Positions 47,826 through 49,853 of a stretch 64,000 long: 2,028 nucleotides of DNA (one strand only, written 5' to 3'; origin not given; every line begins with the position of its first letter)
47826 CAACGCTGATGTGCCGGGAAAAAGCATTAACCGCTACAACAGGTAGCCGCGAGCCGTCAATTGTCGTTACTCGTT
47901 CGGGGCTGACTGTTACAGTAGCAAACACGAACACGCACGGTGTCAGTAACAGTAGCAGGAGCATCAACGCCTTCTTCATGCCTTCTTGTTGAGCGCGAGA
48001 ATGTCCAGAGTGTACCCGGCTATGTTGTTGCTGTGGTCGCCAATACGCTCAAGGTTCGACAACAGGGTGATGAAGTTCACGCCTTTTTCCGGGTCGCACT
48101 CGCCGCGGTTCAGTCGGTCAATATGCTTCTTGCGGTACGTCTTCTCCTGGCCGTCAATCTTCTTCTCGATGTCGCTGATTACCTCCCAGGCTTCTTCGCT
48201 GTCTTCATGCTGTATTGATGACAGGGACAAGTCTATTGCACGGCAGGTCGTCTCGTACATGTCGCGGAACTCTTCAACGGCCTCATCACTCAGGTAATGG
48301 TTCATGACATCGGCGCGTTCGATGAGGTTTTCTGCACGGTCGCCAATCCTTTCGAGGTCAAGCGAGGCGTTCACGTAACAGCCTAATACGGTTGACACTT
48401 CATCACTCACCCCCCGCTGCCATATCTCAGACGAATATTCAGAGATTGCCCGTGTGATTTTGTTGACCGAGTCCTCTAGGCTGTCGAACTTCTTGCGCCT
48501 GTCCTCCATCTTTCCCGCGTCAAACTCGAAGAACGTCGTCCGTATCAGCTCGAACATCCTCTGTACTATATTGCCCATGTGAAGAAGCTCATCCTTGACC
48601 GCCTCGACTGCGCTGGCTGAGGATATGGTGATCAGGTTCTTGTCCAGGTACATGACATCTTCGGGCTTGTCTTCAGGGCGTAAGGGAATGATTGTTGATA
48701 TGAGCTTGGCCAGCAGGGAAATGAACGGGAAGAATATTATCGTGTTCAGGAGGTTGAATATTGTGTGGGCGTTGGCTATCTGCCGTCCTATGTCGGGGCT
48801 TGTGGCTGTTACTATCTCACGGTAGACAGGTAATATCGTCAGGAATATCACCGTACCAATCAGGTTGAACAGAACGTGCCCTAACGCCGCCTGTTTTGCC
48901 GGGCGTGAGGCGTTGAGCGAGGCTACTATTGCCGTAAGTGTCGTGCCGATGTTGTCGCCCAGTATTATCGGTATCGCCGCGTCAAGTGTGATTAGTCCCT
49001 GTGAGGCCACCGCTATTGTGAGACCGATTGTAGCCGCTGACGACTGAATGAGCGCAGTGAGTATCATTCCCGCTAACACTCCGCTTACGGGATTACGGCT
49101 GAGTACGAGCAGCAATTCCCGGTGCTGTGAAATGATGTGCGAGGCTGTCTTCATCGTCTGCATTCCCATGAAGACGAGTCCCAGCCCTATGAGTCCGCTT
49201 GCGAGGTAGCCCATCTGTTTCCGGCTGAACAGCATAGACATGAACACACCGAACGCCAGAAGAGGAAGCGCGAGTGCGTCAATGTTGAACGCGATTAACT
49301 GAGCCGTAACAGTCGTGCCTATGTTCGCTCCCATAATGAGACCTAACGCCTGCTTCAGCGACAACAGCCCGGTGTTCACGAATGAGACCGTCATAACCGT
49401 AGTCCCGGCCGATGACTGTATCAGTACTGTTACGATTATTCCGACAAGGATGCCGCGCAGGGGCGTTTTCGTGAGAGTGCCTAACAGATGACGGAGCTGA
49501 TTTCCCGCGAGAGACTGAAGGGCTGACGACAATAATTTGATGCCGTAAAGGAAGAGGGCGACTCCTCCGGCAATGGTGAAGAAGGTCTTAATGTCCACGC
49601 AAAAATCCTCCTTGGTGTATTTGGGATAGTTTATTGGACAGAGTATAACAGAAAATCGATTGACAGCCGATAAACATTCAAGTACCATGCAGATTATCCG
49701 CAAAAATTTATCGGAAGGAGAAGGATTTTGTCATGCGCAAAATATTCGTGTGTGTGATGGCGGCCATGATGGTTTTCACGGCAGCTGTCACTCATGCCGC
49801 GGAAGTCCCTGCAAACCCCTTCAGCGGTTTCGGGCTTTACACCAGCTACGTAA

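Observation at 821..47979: Gene junctions are duplicated in tandem throughout the window (12 loci in 48 kb)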

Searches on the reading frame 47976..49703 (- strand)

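Call 7: search_protein_families(library=pfam, proteins=[window:47976-49703:-])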
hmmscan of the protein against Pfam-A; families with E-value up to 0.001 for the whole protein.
window:47976-49703:- (575 aa): 2 families
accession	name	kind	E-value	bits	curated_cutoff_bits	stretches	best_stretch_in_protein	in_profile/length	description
PF02690.20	Na_Pi_cotrans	-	1.2e-64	216.8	29.1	2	50-185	1-136/137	Na+/Pi-cotransporter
PF01895.24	PhoU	-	1.3e-24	86.8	23.5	2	480-563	2-87/89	PhoU domain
